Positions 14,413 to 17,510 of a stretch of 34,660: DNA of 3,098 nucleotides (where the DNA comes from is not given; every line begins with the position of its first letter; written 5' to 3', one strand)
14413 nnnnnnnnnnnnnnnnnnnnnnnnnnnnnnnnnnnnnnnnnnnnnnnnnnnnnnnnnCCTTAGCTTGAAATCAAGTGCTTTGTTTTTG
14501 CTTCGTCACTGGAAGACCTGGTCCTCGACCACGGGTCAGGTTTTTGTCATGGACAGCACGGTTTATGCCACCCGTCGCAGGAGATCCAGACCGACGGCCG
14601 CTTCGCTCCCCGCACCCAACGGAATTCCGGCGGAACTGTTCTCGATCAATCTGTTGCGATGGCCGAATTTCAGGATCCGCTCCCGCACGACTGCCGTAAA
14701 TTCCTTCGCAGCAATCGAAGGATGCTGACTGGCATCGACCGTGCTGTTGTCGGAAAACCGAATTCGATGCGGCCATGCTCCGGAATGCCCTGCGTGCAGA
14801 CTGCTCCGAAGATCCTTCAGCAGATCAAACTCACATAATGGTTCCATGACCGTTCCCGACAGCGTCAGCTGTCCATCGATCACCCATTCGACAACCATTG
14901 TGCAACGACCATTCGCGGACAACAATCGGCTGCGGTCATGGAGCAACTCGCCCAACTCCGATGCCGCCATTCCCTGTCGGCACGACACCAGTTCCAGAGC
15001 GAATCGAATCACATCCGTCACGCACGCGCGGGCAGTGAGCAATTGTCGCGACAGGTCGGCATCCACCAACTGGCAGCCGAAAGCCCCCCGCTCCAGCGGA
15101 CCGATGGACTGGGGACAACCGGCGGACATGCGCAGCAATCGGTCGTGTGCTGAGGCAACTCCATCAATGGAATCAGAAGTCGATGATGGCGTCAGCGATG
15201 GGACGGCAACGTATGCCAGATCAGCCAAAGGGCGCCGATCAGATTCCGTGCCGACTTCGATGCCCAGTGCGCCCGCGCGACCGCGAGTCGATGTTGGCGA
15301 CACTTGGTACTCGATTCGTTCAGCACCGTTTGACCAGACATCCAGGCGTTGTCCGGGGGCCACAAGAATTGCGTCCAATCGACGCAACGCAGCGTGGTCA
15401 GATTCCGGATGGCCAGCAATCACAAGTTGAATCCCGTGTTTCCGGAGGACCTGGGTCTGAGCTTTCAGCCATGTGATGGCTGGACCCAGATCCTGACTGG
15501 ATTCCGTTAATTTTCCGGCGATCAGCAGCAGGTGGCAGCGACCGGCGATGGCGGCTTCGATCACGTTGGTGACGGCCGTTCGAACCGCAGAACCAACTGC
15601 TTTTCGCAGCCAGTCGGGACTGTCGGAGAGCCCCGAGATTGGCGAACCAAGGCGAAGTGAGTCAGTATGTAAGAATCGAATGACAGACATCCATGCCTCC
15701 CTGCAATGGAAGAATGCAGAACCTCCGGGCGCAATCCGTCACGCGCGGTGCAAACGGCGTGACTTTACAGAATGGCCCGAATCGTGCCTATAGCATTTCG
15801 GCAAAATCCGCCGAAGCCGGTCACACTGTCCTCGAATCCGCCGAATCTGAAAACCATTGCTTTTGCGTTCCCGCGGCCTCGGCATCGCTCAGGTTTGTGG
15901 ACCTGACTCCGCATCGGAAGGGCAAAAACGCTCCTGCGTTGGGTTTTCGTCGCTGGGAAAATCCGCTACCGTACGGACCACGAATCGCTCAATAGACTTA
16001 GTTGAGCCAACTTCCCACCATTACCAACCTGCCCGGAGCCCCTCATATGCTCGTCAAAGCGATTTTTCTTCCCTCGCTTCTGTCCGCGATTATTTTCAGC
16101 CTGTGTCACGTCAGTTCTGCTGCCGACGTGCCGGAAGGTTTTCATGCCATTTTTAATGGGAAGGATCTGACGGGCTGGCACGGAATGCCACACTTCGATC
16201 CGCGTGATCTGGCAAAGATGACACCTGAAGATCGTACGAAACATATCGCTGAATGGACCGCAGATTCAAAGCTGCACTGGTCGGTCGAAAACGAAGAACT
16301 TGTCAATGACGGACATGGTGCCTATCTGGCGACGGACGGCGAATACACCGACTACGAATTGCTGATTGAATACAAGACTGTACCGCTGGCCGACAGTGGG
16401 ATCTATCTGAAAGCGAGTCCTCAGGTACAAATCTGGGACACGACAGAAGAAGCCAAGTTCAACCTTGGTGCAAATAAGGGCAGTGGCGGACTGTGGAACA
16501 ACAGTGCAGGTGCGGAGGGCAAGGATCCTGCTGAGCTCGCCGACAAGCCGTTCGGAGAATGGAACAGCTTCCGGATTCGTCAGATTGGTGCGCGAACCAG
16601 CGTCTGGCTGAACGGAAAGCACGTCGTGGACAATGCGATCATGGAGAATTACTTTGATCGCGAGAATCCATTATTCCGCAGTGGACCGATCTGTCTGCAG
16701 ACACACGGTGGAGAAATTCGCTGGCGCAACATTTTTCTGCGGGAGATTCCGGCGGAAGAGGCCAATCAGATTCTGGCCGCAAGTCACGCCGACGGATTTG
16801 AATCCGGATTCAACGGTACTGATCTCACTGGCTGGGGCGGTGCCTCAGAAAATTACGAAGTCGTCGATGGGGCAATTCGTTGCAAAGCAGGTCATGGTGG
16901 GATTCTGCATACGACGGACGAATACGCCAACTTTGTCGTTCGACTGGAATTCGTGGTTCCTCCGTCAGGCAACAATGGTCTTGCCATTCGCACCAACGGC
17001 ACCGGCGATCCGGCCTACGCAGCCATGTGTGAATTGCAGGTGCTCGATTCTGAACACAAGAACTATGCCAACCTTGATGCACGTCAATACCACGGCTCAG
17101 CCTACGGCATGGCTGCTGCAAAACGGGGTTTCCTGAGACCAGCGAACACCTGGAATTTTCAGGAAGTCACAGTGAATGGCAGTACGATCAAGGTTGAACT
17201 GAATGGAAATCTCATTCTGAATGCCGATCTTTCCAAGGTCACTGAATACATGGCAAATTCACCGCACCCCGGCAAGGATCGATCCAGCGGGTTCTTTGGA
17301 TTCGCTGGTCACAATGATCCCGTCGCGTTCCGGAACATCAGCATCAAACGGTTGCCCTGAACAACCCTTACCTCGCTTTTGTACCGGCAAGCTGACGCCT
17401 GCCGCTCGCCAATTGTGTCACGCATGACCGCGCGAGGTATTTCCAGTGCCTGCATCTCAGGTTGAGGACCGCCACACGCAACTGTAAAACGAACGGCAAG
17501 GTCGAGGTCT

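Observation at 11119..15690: SbcCD/YhaON-like pair: the nuclease subunit looks catalytically dead and the ATPase has gained DNA-binding HhH modules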

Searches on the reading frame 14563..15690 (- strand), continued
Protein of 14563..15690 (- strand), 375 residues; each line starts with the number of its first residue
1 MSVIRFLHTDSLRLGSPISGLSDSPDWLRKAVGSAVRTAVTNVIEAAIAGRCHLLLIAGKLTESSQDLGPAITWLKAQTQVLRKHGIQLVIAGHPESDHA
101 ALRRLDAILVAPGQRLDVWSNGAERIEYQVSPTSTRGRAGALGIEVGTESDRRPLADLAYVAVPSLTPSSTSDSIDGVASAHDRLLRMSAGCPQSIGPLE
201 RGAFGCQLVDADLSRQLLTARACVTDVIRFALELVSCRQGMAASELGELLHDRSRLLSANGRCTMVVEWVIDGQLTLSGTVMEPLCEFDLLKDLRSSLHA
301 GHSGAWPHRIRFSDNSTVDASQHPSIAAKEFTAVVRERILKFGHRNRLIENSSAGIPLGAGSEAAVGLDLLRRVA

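Call 31: search_protein_families(library=pfam, proteins=[P0138, P0139, P0149, P0152, P0157, P0168, P0200, P0112, P0100, P0110], max_evalue=0.01)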
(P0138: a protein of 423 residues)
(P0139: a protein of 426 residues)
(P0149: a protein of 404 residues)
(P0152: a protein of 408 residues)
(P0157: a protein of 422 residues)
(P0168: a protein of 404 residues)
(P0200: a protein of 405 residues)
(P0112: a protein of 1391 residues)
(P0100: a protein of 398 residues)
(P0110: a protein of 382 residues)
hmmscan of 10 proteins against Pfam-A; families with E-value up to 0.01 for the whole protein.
P0138 (423 aa): 1 family
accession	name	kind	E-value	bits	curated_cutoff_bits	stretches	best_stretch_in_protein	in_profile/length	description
PF00149.33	Metallophos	-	0.00093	20.1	21.5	1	7-109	2-84/191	Calcineurin-like phosphoesterase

P0139 (426 aa): 1 family
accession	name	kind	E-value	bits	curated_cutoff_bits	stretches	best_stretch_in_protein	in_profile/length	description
PF00149.33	Metallophos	-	7.7e-05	23.6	21.5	1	6-117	1-86/191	Calcineurin-like phosphoesterase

P0149 (404 aa): 0 families

P0152 (408 aa): 1 family
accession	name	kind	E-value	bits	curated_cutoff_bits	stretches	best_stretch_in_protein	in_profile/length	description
PF00149.33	Metallophos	-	3.7e-08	34.5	21.5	1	6-96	1-68/191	Calcineurin-like phosphoesterase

P0157 (422 aa): 1 family
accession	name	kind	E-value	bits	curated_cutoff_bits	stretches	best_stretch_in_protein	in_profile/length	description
PF00149.33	Metallophos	-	0.00015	22.7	21.5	1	6-99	1-71/191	Calcineurin-like phosphoesterase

P0168 (404 aa): 1 family
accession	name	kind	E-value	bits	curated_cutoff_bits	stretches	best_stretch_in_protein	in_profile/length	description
PF00149.33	Metallophos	-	0.00028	21.8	21.5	1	6-98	2-71/191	Calcineurin-like phosphoesterase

P0200 (405 aa): 1 family
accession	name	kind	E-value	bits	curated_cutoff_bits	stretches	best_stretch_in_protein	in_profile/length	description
PF00149.33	Metallophos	-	0.0008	20.3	21.5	1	6-96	1-68/191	Calcineurin-like phosphoesterase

P0112 (1391 aa): 6 families
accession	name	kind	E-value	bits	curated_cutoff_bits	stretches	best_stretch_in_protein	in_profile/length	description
PF14229.12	DUF4332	-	2.5e-31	108.8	23.2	2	1261-1383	1-120/122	Domain of unknown function (DUF4332)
PF14520.12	HHH_5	-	1.3e-06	29.3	27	1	1258-1311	5-55/57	Helix-hairpin-helix domain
PF04994.19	TfoX_C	-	3.8e-05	24.2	23.1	0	1075-1103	16-44/81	TfoX C-terminal domain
PF11731.14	Cdd1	-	0.00011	22.8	25.5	0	1258-1297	9-48/86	Pathogenicity locus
PF00261.25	Tropomyosin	-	0.0027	17.6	38.6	1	504-562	115-173/242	Tropomyosin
PF10391.15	DNA_pol_lambd_f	-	0.0041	17.4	29.8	0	1263-1284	9-30/51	Fingers domain of DNA polymerase lambda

P0100 (398 aa): 0 families

P0110 (382 aa): 0 families

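Call 38: find_homologous_proteins(query=P0152, max_evalue=1e-10)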
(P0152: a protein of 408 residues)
Query P0152 (408 aa): 299 proteins with E <= 1e-10 among 8000 candidates; the best 120 are listed.
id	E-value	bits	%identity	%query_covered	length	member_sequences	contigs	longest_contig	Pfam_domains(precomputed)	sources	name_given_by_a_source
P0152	2.7e-267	904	100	100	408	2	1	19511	PF00149.34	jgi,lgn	-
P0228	2.8e-144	499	57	100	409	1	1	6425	PF00149.34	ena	-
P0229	2.2e-112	394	46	100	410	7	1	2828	-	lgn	-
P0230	8.0e-111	389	49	100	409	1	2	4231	-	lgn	-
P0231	2.8e-110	387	48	99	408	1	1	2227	PF00149.34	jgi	-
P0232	4.9e-109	383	49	98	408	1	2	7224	-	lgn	-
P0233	2.7e-108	380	46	100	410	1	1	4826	-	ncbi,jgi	ncbi:MAG: metallophosphoesterase family protein [Planctomycetota bacterium]|jgi:DNA repair exonuclea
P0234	4.1e-108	380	44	100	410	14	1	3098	-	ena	-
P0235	4.7e-108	380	46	98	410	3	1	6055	PF00149.34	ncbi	-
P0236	1.7e-107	378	46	98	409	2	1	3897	PF00149.34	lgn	-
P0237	3.3e-107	377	46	98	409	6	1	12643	PF00149.34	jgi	jgi:exonuclease SbcD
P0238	6.8e-107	376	47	98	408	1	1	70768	PF00149.34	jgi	jgi:DNA repair protein SbcD/Mre11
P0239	1.5e-106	375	47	100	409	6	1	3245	-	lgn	-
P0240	1.7e-105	371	45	100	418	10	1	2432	-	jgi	jgi:DNA repair exonuclease SbcCD nuclease subunit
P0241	2.9e-105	370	43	100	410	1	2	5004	-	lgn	-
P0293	2.9e-97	344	44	100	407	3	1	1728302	-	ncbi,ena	-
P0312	1.5e-95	338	43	100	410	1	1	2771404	-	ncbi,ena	-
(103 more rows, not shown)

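Call 39: find_encoding_contigs(protein=P0312, flank=8000, max_places=1)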
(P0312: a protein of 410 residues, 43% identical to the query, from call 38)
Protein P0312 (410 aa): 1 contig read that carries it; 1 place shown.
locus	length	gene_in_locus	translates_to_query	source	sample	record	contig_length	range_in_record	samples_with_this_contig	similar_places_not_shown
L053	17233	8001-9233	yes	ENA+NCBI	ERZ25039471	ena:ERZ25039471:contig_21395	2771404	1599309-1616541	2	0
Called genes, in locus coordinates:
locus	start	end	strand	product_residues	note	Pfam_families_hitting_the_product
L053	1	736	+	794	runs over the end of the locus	PF13191:AAA_16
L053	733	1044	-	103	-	-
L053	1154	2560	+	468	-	-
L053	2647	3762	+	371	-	-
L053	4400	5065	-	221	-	-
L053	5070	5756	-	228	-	-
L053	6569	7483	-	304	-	PF03983:SHD1, PF13646:HEAT_2 (weak)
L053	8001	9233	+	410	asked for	-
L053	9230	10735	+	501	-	PF13476:AAA_23, PF13514:AAA_27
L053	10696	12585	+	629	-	-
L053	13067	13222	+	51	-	-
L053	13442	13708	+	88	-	-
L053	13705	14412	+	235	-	PF03706:LPG_synthase_TM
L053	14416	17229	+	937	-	PF00535:Glycos_transf_2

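Call 40: find_encoding_contigs(protein=P0152, flank=8000, max_places=1)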
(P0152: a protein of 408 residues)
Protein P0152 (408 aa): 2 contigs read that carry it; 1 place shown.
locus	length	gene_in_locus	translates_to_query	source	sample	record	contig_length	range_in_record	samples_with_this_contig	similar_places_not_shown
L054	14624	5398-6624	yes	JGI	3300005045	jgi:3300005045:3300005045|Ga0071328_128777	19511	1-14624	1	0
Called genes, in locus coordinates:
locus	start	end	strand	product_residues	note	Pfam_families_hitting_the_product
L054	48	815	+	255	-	PF02585:PIG-L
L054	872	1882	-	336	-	PF01479:S4, PF00849:PseudoU_synth_2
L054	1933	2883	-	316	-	-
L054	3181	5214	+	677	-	PF00580:UvrD-helicase, PF01443:Viral_helicase1 (faint), PF13086:AAA_11 (weak), PF13245:AAA_19, PF13604:AAA_30 (faint), PF13361:UvrD_C, PF13538:UvrD_C_2 (weak)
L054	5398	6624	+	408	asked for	PF00149:Metallophos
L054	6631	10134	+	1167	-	PF13476:AAA_23 (weak), PF13514:AAA_27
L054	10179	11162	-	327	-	-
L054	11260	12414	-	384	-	PF01594:AI-2E_transport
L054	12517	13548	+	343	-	PF03706:LPG_synthase_TM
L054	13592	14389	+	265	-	PF00535:Glycos_transf_2, PF13641:Glyco_tranf_2_3 (weak)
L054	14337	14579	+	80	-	-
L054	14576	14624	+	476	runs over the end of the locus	-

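Call 41: find_encoding_contigs(protein=P0293, flank=8000, max_places=1)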
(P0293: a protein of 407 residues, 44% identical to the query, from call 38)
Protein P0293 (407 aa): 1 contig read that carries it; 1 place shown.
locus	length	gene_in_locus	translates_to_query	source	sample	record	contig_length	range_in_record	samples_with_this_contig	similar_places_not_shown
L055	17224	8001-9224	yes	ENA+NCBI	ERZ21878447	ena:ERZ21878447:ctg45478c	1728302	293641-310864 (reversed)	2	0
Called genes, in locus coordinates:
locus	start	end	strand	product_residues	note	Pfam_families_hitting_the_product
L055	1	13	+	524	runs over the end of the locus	PF13646:HEAT_2, PF03130:HEAT_PBS (faint)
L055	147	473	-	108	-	PF17032:Zn_ribbon_15 (faint)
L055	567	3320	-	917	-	PF00176:SNF2-rel_dom, PF04851:ResIII, PF00271:Helicase_C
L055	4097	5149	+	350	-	PF04055:Radical_SAM, PF13353:Fer4_12 (weak)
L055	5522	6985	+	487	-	PF01871:AMMECR1, PF01875:Memo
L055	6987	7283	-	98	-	-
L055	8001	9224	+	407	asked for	-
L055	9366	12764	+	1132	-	PF02463:SMC_N (faint), PF13175:AAA_15 (faint), PF13476:AAA_23, PF13514:AAA_27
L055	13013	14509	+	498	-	PF01425:Amidase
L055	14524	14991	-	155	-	-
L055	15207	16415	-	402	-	PF00817:IMS, PF11799:IMS_C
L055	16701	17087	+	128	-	PF00392:GntR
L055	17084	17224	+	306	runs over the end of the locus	PF00005:ABC_tran, PF13304:AAA_21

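Call 42: list_cluster_members(proteins=[P0080, P0081, P0083, P0085, P0090, P0100, P0110, P0112, P0120, P0138])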
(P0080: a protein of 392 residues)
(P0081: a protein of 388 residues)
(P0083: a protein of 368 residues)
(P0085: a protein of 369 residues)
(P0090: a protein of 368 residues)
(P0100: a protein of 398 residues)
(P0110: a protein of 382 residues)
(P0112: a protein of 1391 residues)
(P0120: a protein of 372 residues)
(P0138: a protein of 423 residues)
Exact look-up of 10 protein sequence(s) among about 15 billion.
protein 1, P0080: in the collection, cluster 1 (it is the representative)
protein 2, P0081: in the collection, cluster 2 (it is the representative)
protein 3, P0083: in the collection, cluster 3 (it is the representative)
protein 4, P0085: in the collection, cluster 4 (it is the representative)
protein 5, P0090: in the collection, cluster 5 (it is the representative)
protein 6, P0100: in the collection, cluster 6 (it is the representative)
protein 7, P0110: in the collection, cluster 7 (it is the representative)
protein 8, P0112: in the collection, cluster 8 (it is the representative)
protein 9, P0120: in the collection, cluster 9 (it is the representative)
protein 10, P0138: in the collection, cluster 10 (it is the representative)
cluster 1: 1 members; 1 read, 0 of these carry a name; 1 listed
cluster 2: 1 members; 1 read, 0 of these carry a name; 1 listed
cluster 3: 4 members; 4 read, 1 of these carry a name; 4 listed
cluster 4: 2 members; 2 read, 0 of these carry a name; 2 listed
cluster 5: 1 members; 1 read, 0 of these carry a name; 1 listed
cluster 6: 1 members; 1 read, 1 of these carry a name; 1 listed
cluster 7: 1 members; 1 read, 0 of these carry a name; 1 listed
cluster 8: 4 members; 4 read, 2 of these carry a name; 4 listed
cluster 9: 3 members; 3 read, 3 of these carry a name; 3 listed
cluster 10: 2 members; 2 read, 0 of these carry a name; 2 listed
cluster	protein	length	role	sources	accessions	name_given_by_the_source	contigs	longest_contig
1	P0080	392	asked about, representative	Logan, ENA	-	-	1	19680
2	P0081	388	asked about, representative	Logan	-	-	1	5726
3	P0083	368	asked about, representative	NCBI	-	-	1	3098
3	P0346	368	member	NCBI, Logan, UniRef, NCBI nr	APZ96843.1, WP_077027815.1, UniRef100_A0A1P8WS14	hypothetical protein [Fuerstiella marisgermanici] | Uncharacterized protein n=1 Tax=Fuerstiella marisgermanici TaxID=1891926 ...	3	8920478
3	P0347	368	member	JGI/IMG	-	-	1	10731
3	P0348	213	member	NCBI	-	-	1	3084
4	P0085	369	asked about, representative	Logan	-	-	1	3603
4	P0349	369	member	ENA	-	-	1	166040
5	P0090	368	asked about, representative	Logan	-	-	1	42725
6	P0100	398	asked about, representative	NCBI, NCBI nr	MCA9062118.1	MAG: hypothetical protein KDA96_03640 [Planctomycetaceae bacterium] | hypothetical protein [Planctomycetaceae bacterium]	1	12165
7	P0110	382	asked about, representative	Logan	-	-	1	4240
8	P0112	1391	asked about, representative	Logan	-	-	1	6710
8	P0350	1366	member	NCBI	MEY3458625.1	MAG: hypothetical protein RL215_1782, partial [Planctomycetota bacterium]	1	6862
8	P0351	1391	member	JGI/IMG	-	hypothetical protein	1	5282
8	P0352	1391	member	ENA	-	-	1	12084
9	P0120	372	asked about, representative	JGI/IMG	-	hypothetical protein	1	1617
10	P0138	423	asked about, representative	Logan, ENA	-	-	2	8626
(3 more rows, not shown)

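Call 59: find_encoding_contigs(protein=P0138, flank=8000, max_places=1)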
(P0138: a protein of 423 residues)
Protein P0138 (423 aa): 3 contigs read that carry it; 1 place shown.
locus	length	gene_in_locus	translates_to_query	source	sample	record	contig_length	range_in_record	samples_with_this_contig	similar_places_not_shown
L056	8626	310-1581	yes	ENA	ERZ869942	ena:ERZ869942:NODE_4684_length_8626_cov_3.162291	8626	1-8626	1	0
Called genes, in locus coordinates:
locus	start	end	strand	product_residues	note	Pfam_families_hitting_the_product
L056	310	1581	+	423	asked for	-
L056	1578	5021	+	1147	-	PF13476:AAA_23, PF13514:AAA_27, PF02463:SMC_N (weak)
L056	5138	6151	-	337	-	-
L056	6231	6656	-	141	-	-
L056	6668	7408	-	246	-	-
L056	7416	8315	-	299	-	-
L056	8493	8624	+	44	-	?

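Call 78: search_dna_similar(query=window:14563-15690:-, collection=plasmids, mode=protein, max_evalue=0.001, max_rows=10)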
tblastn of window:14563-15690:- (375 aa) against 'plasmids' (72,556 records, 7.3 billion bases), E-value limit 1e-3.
Records with a match: 24; places in all: 24; records where one place covers at least 80% of the query: 0.
Best place of each record, by identity: <60% 24.
By first word of the organism name: Mesorhizobium 10; Rhizobium 4; Pseudochrobactrum 3; Roseibium 2; Pseudosulfitobacter 1; Allorhizobium 1; Aminobacter 1; Nitratireductor 1; Paracoccus 1.
By predicted mobility (MOB-suite, as given by PLSDB): non-mobilizable 22; mobilizable 2.
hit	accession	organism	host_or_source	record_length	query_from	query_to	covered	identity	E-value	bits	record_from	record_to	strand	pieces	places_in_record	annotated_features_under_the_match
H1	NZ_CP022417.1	Pseudosulfitobacter pseudonitzschiae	Skeletonema marinoi strain RO5AC,Cell ...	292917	3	146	38%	31.7%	1e-3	49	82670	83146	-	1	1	DNA repair exonuclease | type II toxin-antitoxin system VapC family toxin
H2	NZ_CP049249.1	Rhizobium rhizoryzae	cell culture,soil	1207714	4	127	33%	32.0%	1e-4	52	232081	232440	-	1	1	none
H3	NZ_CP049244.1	Allorhizobium pseudoryzae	cell culture,soil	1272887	4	127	33%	31.2%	7e-4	49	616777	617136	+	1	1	none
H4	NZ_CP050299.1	Mesorhizobium huakuii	Oxytropis kamtschatica,cell ...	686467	4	112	29%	33.3%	8e-4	49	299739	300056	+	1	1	DNA repair exonuclease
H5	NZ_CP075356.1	Pseudochrobactrum algeriensis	Bos taurus,cell culture,lymph nodes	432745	5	126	33%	29.5%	8e-4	49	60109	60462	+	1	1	DNA repair exonuclease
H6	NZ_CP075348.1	Pseudochrobactrum algeriensis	Bos taurus,cell culture,lymph nodes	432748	5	126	33%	29.5%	8e-4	49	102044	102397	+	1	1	DNA repair exonuclease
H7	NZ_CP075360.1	Pseudochrobactrum algeriensis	Bos taurus,cell culture,lymph nodes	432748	5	126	33%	29.5%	8e-4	49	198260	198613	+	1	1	DNA repair exonuclease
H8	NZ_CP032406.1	Rhizobium rosettiformans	Isolation,ex cyanobacteria field sample ...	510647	4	127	33%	29.0%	6e-4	50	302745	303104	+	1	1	DNA repair exonuclease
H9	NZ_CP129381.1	Rhizobium sp. SSA_523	single cell,Sea water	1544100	4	127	33%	28.8%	3e-4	50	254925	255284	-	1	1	none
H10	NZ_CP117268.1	Rhizobium rhododendri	Rhododendron sp.,pure bacterial ...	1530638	4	112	29%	32.7%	2e-4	51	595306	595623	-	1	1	record has no annotation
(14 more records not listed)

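Call 79: search_dna_similar(query=window:14563-15690:-, collection=phages, mode=protein, max_evalue=0.001, max_rows=10)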
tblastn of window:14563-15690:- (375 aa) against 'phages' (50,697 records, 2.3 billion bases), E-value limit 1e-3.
No match.

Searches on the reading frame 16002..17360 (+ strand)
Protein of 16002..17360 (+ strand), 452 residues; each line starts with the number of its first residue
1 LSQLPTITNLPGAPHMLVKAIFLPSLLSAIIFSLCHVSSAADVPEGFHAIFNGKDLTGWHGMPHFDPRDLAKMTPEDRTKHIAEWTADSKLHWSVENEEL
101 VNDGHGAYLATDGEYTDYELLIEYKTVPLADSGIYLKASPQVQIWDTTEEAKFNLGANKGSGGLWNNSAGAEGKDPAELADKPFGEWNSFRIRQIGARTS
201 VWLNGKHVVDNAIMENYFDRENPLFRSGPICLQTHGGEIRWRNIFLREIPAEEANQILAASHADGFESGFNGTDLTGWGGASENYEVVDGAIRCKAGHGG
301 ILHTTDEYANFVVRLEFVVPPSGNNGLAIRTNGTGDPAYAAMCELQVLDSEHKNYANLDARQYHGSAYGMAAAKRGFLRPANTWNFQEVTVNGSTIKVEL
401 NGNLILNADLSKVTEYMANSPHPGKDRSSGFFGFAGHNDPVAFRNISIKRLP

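Call 46: search_protein_families(library=pfam, proteins=[window:16002-17360:+], max_evalue=0.001)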
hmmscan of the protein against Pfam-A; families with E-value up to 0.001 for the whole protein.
window:16002-17360:+ (452 aa): 2 families
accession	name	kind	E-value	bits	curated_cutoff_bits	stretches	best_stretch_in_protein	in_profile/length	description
PF06439.18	3keto-disac_hyd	-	1.6e-77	260.2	26.8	2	46-247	1-187/187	3-keto-disaccharide hydrolase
PF20407.5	DUF1583_N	-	1.6e-05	25.2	22.9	0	381-412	88-119/150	Domain of unknown function (DUF1583_N)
